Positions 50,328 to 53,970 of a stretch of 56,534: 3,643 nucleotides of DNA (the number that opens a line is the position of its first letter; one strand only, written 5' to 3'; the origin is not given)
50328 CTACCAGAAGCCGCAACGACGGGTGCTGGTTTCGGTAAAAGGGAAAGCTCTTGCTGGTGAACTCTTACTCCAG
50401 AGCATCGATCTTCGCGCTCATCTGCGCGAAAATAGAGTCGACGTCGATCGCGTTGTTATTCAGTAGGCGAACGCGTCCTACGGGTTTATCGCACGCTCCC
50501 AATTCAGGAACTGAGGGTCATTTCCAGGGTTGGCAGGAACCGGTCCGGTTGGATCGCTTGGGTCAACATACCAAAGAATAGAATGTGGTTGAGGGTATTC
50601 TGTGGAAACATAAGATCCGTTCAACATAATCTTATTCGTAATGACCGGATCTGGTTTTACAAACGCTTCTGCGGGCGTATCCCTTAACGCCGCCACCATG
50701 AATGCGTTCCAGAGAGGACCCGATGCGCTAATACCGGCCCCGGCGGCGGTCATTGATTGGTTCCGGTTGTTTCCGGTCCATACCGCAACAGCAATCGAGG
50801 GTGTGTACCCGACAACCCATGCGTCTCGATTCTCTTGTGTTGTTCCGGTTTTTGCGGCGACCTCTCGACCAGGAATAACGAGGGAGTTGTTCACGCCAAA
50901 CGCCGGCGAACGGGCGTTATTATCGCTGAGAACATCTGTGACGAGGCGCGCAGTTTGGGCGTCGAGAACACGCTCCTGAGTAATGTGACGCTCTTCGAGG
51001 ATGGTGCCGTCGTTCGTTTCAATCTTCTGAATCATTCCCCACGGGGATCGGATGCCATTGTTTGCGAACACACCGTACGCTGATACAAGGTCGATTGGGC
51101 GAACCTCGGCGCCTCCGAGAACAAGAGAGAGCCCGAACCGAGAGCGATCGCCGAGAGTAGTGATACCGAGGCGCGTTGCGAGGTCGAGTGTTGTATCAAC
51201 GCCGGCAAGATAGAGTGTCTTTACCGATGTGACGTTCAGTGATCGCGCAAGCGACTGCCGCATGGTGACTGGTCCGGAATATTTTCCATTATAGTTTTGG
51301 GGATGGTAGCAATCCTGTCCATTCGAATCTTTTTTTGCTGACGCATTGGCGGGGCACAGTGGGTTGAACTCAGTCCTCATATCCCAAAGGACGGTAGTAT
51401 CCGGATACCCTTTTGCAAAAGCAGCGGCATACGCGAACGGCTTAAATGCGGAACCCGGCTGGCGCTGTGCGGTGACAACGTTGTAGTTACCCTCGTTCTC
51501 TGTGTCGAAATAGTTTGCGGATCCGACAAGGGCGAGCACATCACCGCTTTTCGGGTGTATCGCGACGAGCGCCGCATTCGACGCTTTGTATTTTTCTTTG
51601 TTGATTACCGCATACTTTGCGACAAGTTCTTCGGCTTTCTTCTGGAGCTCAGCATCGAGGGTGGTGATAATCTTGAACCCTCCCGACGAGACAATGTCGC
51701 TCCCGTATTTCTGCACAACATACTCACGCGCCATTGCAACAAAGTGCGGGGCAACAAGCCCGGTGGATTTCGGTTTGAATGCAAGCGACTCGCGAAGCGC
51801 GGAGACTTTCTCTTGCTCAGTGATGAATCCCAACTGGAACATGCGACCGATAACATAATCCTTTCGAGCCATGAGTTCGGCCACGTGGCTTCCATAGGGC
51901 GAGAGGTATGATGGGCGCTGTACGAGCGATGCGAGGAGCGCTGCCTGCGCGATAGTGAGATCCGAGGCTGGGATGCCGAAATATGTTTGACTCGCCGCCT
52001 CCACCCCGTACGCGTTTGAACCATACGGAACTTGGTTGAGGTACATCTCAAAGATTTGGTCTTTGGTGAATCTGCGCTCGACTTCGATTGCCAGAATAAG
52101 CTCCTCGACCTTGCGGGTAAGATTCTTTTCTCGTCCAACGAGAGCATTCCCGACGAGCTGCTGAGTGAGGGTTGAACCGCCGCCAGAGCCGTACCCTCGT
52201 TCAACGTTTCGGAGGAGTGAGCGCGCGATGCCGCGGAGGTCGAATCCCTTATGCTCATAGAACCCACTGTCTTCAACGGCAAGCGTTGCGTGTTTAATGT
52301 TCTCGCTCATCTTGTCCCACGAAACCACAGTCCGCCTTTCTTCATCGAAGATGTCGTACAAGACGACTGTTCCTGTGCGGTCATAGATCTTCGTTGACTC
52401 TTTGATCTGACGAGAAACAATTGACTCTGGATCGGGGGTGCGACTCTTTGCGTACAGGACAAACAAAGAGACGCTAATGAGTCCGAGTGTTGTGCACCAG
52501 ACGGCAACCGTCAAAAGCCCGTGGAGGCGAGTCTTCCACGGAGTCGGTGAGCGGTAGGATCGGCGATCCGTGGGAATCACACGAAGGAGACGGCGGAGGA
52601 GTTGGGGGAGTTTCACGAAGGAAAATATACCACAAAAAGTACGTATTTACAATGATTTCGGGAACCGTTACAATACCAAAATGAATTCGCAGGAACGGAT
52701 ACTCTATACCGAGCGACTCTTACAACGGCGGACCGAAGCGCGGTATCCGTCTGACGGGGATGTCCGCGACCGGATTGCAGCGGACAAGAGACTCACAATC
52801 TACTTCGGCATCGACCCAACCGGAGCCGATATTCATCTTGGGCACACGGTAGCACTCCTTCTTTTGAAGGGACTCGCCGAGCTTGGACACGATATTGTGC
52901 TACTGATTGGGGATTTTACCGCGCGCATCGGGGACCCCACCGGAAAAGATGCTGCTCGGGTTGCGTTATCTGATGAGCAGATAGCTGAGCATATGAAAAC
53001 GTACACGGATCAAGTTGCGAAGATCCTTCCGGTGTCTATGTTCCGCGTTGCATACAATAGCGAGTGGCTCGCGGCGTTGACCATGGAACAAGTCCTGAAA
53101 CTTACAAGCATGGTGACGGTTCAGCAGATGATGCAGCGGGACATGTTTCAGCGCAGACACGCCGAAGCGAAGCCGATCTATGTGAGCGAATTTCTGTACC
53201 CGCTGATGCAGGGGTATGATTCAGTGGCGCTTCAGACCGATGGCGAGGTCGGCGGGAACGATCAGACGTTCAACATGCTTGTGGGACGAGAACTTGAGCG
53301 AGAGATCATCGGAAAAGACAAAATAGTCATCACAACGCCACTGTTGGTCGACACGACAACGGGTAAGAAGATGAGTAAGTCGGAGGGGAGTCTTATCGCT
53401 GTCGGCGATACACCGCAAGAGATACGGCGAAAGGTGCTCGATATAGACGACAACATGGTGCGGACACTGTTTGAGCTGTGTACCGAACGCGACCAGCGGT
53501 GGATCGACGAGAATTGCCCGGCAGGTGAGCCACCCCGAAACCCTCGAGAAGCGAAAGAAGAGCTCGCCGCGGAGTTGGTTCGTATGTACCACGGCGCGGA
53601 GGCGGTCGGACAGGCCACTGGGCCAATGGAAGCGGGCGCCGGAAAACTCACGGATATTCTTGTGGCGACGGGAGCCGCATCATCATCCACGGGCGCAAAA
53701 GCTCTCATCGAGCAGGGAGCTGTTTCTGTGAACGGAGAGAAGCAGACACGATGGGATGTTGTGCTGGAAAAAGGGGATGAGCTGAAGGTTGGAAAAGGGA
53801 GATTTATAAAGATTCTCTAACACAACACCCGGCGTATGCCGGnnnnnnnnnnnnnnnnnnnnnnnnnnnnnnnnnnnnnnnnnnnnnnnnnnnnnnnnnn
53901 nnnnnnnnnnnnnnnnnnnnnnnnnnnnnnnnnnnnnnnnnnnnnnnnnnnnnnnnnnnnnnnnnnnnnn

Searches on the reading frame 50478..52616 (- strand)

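Call 32: search_protein_families(library=pfam, proteins=[window:50478-52616:-], max_evalue=0.001)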
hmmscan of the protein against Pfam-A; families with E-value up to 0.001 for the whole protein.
window:50478-52616:- (712 aa): 2 families
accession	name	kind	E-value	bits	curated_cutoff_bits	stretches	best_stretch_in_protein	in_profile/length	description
PF00912.28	Transgly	-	2.3e-59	200.2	27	1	91-259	10-177/178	Transglycosylase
PF00905.27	Transpeptidase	-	5.1e-25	88.7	22.1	1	349-638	2-296/299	Penicillin binding protein transpeptidase domain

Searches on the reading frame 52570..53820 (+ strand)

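Call 33: search_protein_families(library=pfam, proteins=[window:52570-53820:+], max_evalue=0.001)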
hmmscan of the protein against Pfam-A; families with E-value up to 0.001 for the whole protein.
window:52570-53820:+ (416 aa): 4 families
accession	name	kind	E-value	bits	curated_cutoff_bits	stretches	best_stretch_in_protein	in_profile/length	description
PF00579.31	tRNA-synt_1b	-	9.4e-63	212.7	21.1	1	73-349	4-283/292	tRNA synthetases class I (W and Y)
PF22421.1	SYY_C-terminal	-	1.8e-09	37.8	27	1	353-406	14-67/83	Tyrosine--tRNA ligase SYY-like C-terminal domain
PF01479.30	S4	-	4.1e-06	26.9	22.8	1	362-404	5-47/48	S4 domain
PF13275.11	S4_2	-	2.1e-05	24.7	24.6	1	359-411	9-61/65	S4 domain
